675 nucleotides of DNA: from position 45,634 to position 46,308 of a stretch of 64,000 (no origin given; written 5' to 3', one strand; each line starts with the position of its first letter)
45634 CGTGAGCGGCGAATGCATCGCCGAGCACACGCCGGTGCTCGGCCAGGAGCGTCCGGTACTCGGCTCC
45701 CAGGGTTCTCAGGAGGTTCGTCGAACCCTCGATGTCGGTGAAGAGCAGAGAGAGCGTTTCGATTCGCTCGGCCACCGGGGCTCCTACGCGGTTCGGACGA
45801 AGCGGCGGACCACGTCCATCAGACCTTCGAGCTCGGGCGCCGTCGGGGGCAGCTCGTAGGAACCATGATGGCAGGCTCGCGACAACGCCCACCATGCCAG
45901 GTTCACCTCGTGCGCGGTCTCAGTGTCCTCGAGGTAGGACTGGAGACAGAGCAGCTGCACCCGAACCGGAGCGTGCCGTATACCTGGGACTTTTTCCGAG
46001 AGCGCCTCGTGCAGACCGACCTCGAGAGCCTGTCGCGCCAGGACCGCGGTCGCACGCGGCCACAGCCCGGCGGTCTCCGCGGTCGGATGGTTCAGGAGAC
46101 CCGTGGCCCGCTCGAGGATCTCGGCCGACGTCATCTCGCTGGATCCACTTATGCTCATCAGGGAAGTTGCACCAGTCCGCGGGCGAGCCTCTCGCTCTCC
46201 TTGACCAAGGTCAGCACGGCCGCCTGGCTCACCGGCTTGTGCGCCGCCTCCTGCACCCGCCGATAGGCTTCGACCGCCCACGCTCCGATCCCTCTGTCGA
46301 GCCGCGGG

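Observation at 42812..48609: Candidate split RloC-like defence module: Rad50/SbcC-type zinc-hook ATPase + small HEPN-like protein + cyclase-STAND-TPR protein in one tightly coupled operon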

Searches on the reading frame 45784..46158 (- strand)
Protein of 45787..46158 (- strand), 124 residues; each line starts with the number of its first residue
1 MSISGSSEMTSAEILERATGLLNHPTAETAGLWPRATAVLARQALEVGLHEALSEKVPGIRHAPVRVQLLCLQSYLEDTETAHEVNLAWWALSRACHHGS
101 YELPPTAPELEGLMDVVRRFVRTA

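Call 9: search_protein_families(library=pfam, proteins=[window:45787-46158:-], max_evalue=0.1)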
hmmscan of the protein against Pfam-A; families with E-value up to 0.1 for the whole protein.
seq(124 aa): 0 families

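Call 10: search_protein_families(library=padloc, proteins=[window:45787-46158:-], max_evalue=0.1)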
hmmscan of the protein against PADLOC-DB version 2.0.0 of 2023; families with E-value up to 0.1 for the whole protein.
seq(124 aa): 0 families

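Call 14: find_homologous_proteins(query=window:45787-46158:-, max_evalue=0.01)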
Query seq(124 aa) (124 aa): 534 proteins with E <= 0.01 among 584 candidates; the best 120 are listed.
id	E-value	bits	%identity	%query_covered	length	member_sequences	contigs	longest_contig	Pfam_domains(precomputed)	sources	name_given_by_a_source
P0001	1.1e-66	240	93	98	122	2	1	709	-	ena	-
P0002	3.2e-66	239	88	98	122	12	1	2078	-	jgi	jgi:hypothetical protein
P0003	3.8e-66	239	92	98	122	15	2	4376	-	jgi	jgi:hypothetical protein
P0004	7.2e-66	238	89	100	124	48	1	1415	-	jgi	jgi:hypothetical protein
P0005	1.4e-65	237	89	98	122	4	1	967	-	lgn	-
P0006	2.5e-65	236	89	100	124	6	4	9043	-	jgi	jgi:hypothetical protein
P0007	5.6e-65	235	88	99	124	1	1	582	-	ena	-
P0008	8.7e-65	234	93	94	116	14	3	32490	-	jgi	jgi:hypothetical protein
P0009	9.2e-65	234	87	100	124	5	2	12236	-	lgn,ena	-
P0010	9.6e-65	234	86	100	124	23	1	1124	-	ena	-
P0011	1.6e-64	233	90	100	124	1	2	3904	-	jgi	jgi:hypothetical protein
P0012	2.4e-64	233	86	100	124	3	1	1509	-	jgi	jgi:hypothetical protein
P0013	5.2e-64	232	89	98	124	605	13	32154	-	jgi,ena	jgi:hypothetical protein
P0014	1.1e-63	231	90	96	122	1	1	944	-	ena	-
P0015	1.6e-63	230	88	100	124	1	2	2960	-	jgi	jgi:hypothetical protein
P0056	6.9e-45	170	72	93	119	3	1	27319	-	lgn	-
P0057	6.9e-45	170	72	93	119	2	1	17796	-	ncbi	-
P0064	5.0e-44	167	71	93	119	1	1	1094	-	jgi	jgi:hypothetical protein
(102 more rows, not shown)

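Call 16: find_encoding_contigs(protein=P0008, flank=8000, max_places=3)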
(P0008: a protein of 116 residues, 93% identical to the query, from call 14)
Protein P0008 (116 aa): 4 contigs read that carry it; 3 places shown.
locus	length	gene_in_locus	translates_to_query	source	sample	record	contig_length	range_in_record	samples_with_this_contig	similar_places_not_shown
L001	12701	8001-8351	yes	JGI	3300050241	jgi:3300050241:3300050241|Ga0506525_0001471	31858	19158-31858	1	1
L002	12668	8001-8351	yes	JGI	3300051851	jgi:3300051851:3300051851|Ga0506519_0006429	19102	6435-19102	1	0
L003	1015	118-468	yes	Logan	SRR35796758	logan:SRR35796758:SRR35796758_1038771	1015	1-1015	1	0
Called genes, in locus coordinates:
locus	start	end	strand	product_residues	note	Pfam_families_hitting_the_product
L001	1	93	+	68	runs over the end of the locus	-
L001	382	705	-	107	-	-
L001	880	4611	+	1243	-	-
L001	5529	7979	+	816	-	PF02463:SMC_N, PF13175:AAA_15, PF13476:AAA_23, PF13166:AAA_13 (faint), PF13555:AAA_29 (faint), PF13304:AAA_21 (weak)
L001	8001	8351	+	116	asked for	-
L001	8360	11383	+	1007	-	PF00211:Guanylate_cyc (weak), PF13191:AAA_16 (weak), PF25872:HTH_77 (weak), PF17874:TPR_MalT (weak), PF13424:TPR_12 (weak)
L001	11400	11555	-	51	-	-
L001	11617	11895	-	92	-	-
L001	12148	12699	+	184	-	?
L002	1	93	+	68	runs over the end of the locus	-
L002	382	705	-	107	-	-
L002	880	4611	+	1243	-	-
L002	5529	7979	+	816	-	PF02463:SMC_N, PF13175:AAA_15, PF13476:AAA_23, PF13166:AAA_13 (faint), PF13555:AAA_29 (faint), PF13304:AAA_21 (weak)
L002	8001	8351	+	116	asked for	-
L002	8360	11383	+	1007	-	PF00211:Guanylate_cyc (weak), PF13191:AAA_16 (weak), PF25872:HTH_77 (weak), PF17874:TPR_MalT (weak), PF13424:TPR_12 (weak)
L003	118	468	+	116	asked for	-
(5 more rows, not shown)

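Call 17: find_encoding_contigs(protein=P0056, flank=8000, max_places=2)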
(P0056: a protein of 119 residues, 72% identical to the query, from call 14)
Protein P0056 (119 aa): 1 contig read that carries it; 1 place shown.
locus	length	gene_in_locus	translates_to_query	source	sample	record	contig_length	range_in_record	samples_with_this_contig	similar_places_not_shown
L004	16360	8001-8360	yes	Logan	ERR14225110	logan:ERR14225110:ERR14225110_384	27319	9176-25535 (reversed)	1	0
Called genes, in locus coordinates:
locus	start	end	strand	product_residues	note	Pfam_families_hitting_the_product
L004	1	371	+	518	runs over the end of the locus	PF07690:MFS_1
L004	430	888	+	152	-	PF12867:DinB_2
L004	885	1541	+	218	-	PF00561:Abhydrolase_1 (weak), PF12146:Hydrolase_4 (faint), PF12697:Abhydrolase_6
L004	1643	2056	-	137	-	PF07883:Cupin_2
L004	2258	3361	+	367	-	PF00561:Abhydrolase_1, PF12146:Hydrolase_4, PF12697:Abhydrolase_6, PF03096:Ndr (faint), PF13936:HTH_38 (faint), PF00196:GerE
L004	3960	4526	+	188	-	PF01872:RibD_C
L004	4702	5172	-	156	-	-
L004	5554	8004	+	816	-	PF02463:SMC_N, PF13175:AAA_15, PF13476:AAA_23, PF13555:AAA_29 (faint), PF13166:AAA_13 (faint), PF13304:AAA_21 (weak)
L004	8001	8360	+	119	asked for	-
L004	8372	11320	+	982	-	PF00211:Guanylate_cyc (weak), PF13191:AAA_16 (faint), PF13401:AAA_22 (weak), PF20703:nSTAND1 (faint), PF25872:HTH_77 (weak), PF07719:TPR_2 (faint), PF13424:TPR_12 (weak)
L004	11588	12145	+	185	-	-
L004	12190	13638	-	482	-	PF05762:VWA_CoxE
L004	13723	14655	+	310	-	PF00296:Bac_luciferase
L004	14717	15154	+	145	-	-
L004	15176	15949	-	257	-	PF09339:HTH_IclR, PF01614:IclR_C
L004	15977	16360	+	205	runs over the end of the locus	-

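Call 18: find_encoding_contigs(protein=P0057, flank=8000, max_places=2)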
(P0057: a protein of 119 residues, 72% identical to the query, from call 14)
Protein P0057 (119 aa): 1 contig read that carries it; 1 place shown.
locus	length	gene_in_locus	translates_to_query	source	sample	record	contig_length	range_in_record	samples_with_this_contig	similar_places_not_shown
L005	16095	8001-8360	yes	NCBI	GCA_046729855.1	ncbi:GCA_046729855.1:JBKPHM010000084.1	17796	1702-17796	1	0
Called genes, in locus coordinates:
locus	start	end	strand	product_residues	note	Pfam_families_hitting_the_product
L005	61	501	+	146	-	PF06210:DUF1003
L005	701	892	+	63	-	-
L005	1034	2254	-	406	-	PF00211:Guanylate_cyc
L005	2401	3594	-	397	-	PF00270:DEAD, PF04851:ResIII, PF00271:Helicase_C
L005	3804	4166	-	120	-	-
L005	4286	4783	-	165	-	PF13302:Acetyltransf_3, PF13420:Acetyltransf_4 (weak), PF00583:Acetyltransf_1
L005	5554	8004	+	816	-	PF02463:SMC_N (weak), PF13175:AAA_15, PF13476:AAA_23, PF13555:AAA_29 (faint), PF13166:AAA_13 (weak), PF02463:SMC_N (weak), PF13304:AAA_21 (weak)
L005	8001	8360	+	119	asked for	-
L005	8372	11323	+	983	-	PF00211:Guanylate_cyc (weak), PF13401:AAA_22 (faint), PF13481:AAA_25 (faint), PF20703:nSTAND1 (weak), PF07719:TPR_2 (faint), PF25872:HTH_77 (faint), PF13424:TPR_12 (weak)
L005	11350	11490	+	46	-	-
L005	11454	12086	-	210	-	PF09990:DUF2231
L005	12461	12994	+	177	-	-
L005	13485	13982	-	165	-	-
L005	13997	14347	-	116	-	-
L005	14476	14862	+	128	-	PF18029:Glyoxalase_6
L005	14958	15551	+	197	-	-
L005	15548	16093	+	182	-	?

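Call 19: search_protein_families(library=ncbifam, proteins=[L001:5529-7979:+, L001:8001-8351:+, L001:8360-11383:+, L001:880-4611:+, window:45787-46158:-], max_evalue=0.1)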
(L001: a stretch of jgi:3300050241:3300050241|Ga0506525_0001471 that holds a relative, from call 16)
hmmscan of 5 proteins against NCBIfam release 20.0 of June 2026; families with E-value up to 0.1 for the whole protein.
L001:5529-7979:+ (816 aa): 39 families (the best 25 are shown)
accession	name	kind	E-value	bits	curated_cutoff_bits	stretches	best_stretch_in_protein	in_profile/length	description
NF045487.1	ASRP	equivalog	6.7e-11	41.5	300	1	87-302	13-193/593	archaea-specific SMC-related protein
TIGR00611.2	recf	equivalog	6.3e-10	38.7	172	1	65-156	1-84/339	DNA replication/repair protein RecF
NF053563.1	Rkd4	equivalog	2e-07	29.5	860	1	65-115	3-50/747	arcadin-4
NF003034.1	PRK03918.1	equivalog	6.2e-07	27.8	700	1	66-169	4-101/878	DNA double-strand break repair ATPase Rad50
NF040873.1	AztA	equivalog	4.2e-06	26.5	220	1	566-652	102-183/191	zinc ABC transporter ATP-binding protein AztA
NF010680.0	PRK14079.1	equivalog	4.5e-06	25.9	386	1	84-116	19-51/349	recombination protein F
NF041034.1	Rad50_Sulf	equivalog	6.8e-06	24.2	1000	0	305-395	369-456/872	DNA double-strand break repair ATPase Rad50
NF002244.0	PRK01156.1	equivalog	7.9e-06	24.2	847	1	85-348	20-257/895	DNA double-strand break repair ATPase Rad50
TIGR02857.1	CydD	equivalog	1.8e-05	23.9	435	1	583-653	458-522/529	thiol reductant ABC exporter subunit CydD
NF010068.0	PRK13548.1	equivalog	2.2e-05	23.7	261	1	564-651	118-206/261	heme ABC transporter ATP-binding protein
NF010061.0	PRK13538.1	equivalog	3.8e-05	23.3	195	1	562-649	112-194/211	cytochrome c biogenesis heme-transporting ATPase CcmA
TIGR02169.1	SMC_prok_A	equivalog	4.5e-05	21.3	729.4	1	64-112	1-47/1165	chromosome segregation protein SMC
TIGR01166.1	cbiO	subfamily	0.00024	20.6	211.8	0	570-650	114-189/190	cobalt ABC transporter, ATP-binding protein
NF041760.1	PtuA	equivalog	0.00024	20.2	500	1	56-113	43-97/524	retron Ec78 anti-phage system effector ATPase PtuA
NF000355.4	ribo_prot_ABC_F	equivalog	0.00035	19.6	380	0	93-125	33-65/499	ribosomal protection-like ABC-F family protein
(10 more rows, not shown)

L001:8001-8351:+ (116 aa): 0 families

L001:8360-11383:+ (1007 aa): 11 families
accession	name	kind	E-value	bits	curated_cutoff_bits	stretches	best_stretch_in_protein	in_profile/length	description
NF041717.1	HaaA_phane_TPR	equivalog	9.7e-20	70.3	1125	2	624-910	590-880/882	cyclophane-containing RiPP biosynthesis TPR protein HaaT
NF058673.1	LipAdnlyCyLipJMY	equivalog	1.4e-18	66.9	800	1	3-136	292-418/449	bifunctional lipase/adenylate cyclase LipJ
NF053617.1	SARPRegAfsRStmc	equivalog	1.6e-15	56.2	1430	2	177-518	276-607/986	SARP-family global regulator AfsR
NF040586.1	FxSxx_TPR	equivalog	5.3e-11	41.7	300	1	193-462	2-255/830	FxSxx-COOH system tetratricopeptide repeat protein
NF053720.1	NsdA_fam_reg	subfamily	6.6e-11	42.4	75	2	706-785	201-282/432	NsdA family TPR-like regulatory protein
NF053520.1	HK_Porph_FimS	equivalog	6.5e-09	34.6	600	1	601-793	98-292/618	sensor histidine kinase FimS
TIGR02917.1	PEP_TPR_lipo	equivalog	7.4e-05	20.8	312.2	2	660-775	697-800/899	XrtA/PEP-CTERM system TPR-repeat protein PrsT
NF002725.1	PRK02603.1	equivalog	0.00021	21.3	143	1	718-787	48-114/173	photosystem I assembly protein Ycf3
TIGR02521.1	type_IV_pilW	equivalog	0.0049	16.4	154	0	826-883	36-93/234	type IV pilus biogenesis/stability protein PilW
TIGR02277.1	PaaX_trns_reg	equivalog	0.009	15.6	264.55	1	478-517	31-70/279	phenylacetic acid degradation operon negative regulatory protein PaaX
NF008513.0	PRK11432.1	equivalog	0.077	11.9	496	0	196-259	12-73/351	ferric ABC transporter ATP-binding protein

L001:880-4611:+ (1243 aa): 0 families

seq(124 aa): 0 families

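Call 37: predict_structure(alignment_id=A2)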
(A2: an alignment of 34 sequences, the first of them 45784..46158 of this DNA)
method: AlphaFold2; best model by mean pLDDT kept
length: 124 residues; sequences in the alignment: 34
mean_pLDDT: 89.1   pTM: 0.83
mean pLDDT of the five models: 89.1, 89.0, 88.6, 88.5, 88.2
residues with pLDDT >= 90: 92; 70-90: 21; 50-70: 5; < 50: 6
segments of 3 or more residues with pLDDT < 50: 1-6
pLDDT, mean of each block of 10 residues (from residue 1): 57 96 84 91 97 93 95 92 97 83 86 97 87
secondary structure, 60 per line:
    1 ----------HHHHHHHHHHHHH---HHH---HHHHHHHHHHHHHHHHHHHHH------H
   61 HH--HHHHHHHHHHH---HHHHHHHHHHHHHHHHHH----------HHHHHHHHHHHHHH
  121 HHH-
elements in order: H11-23 H33-53 H65-75 H79-96 H107-123

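Call 39: search_protein_representatives(alignment_id=A2)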
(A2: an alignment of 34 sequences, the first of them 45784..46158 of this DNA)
Query: 34 sequences, 119 profile positions. Proteins with E-value up to 0.001 (for the whole library): 1094; up to 1e-10: 614; up to 1e-30: 7. The best 150 are listed.
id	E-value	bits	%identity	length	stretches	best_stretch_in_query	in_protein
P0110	9.8e-51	186.9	-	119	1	6-118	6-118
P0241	2.1e-36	140.7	-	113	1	5-117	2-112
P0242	2.6e-35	137.1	-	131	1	2-116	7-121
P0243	1.7e-31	124.8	-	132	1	4-118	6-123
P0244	2.9e-31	124.1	-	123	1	5-118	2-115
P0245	4.0e-31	123.6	-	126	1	4-117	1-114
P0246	6.2e-31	123.0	-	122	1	4-117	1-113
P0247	1.2e-30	122.0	-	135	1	4-117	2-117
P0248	1.4e-30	121.9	-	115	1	4-116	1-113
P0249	6.9e-30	119.6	-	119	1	4-117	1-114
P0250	2.8e-29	117.7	-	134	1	3-117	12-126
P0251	4.0e-29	117.2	-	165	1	2-116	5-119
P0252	4.6e-29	117.0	-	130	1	6-117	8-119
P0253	1.0e-28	115.9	-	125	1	6-118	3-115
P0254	1.4e-28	115.4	-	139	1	5-117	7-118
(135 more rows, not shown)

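Call 42: search_solved_structures(query=A4, max_evalue=10, show_alignments=5)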
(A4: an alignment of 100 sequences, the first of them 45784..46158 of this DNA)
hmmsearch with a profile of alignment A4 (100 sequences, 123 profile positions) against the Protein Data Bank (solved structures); distinct sequences matched with E-value up to 10: 14.
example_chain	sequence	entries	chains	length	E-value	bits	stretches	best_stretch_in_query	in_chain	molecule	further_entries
6yw5_VV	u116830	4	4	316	0.1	15.7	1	11-61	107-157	mS26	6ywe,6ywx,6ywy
8au0_A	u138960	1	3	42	0.18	14.9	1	81-114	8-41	SUN domain-containing protein 1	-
9qhs_A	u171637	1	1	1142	0.7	13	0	24-51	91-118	Putative DNA-directed DNA polymerase I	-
3u13_A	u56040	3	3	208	0.87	12.7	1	84-117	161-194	artificial protein OR51 | DE NOVO DESIGNED CYSTEINE ESTERASE ECH13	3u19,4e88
1q05_A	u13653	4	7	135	0.87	12.7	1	29-94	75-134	Transcriptional regulator cueR | HTH-type transcriptional regulator CueR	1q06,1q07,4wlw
4igu_A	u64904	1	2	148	0.91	12.7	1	90-119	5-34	CG5036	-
6ldi_G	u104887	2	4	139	0.92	12.6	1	29-94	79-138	HTH-type transcriptional regulator CueR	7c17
1z4i_A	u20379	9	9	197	0.96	12.6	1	84-117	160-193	5'(3')-deoxyribonucleotidase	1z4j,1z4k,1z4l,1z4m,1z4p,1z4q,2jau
1mh9_A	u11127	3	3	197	0.96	12.6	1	84-117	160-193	deoxyribonucleotidase | 5(3)-deoxyribonucleotidase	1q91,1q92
5opt_r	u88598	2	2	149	0.99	12.5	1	22-70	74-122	40S ribosomal protein S16, putative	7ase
4l6a_A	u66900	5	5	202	1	12.5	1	84-117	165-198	5'(3')-deoxyribonucleotidase, mitochondrial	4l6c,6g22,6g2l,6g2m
4mwo_A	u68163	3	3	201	1.1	12.5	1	84-117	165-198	5'(3')-deoxyribonucleotidase, mitochondrial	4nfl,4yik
4mum_A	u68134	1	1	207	1.1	12.4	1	84-117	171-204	Mitochondrial 5' nucleotidase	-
6g2n_A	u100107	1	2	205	1.3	12.2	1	78-118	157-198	5'(3')-deoxyribonucleotidase, cytosolic type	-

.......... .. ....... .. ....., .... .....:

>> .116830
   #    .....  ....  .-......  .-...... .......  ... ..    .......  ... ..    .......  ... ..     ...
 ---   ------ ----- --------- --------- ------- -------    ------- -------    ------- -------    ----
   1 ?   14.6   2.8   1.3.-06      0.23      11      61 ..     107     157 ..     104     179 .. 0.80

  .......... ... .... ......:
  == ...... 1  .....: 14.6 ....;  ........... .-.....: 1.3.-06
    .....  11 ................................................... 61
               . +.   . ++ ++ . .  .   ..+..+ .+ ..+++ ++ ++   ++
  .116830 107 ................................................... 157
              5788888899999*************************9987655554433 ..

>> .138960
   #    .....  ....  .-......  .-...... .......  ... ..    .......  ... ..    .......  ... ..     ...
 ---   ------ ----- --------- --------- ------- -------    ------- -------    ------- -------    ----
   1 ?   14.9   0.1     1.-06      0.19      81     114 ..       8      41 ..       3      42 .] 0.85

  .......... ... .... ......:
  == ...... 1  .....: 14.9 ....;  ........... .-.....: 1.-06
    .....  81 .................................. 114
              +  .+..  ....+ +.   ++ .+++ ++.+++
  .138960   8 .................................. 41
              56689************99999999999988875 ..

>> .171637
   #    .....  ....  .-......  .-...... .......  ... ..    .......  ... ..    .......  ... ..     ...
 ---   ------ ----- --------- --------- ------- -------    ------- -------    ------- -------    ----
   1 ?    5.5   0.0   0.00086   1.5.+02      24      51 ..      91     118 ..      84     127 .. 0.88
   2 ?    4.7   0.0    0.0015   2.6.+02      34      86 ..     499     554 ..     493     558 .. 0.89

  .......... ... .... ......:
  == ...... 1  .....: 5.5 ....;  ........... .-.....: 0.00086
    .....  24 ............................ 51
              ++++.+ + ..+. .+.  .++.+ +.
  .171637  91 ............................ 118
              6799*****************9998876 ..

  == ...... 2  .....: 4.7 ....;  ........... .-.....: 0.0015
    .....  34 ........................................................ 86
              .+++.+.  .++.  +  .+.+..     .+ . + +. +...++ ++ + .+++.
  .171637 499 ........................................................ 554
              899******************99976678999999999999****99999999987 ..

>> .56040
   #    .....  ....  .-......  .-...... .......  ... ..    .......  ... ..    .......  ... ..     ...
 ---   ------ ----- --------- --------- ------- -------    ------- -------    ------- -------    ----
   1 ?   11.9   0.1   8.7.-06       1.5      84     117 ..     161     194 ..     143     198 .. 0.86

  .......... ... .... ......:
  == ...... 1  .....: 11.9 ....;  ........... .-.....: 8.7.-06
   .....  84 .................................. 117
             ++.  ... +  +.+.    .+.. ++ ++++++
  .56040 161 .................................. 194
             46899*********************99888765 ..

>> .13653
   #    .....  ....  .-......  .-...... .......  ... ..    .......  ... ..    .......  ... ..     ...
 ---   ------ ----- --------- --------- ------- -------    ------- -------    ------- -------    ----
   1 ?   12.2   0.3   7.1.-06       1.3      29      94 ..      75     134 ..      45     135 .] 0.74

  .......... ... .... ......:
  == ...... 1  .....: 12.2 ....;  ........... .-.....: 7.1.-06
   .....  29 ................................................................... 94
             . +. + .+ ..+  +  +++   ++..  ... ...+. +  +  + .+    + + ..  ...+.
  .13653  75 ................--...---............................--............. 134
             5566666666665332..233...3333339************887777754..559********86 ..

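Call 79: search_protein_families(library=padloc, proteins=[window:45787-46158:-], max_evalue=1)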
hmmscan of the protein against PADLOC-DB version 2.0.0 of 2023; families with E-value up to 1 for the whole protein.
window:45787-46158:- (124 aa): 0 families

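Call 85: fold_search(model_id=the predicted structure, library=viral)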
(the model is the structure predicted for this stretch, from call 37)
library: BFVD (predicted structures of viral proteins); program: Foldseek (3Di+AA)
matches with E <= 10: 380; with E <= 0.001: 0
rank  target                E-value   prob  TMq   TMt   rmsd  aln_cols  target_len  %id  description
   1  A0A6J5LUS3            1.2e-01  0.82  0.37  0.35  10.7       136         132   12  Lipoprotein [uncultured Caudovirales phage]
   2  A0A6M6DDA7            1.9e-01  0.35  0.25  0.26  13.7       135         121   10  (no name in the UniProt tables at hand)
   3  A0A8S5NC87            2.1e-01  0.99  0.57  0.39   5.0       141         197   11  Uncharacterized protein [Siphoviridae sp. ctwWa4]
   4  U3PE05                2.9e-01  0.87  0.47  0.30   5.4       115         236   13  (no name in the UniProt tables at hand)
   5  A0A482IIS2            3.0e-01  0.98  0.56  0.25   7.6       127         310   12  (no name in the UniProt tables at hand)
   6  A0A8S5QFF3            3.7e-01  0.30  0.28  0.25   9.0       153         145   11  HEPN domain-containing protein [Siphoviridae sp. ct73D3]
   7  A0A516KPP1            3.7e-01  0.20  0.25  0.21   9.3       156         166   16  (no name in the UniProt tables at hand)
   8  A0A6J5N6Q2            5.0e-01  0.80  0.44  0.39   7.3       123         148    6  Uncharacterized protein [uncultured Caudovirales phage]
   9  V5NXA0                5.0e-01  0.33  0.33  0.18   9.1       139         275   14  F-US11 protein [Chelonid alphaherpesvirus 5]
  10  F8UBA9                8.8e-01  0.20  0.27  0.19  13.1       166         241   10  (no name in the UniProt tables at hand)
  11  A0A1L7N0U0            9.2e-01  0.47  0.39  0.43  11.7       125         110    8  Uncharacterized protein [Ralstonia phage RP12]
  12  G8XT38                9.2e-01  0.15  0.26  0.15  18.5       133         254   11  Membrane protein S17 [Saimiriine betaherpesvirus 4]
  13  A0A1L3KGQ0            9.2e-01  0.14  0.27  0.14  15.0       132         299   13  (no name in the UniProt tables at hand)
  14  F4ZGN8                1.1e+00  0.51  0.44  0.13  12.3       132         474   12  (no name in the UniProt tables at hand)
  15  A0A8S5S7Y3            1.1e+00  0.12  0.25  0.14  16.0       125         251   13  Uncharacterized protein [Siphoviridae sp. ctj0M16]
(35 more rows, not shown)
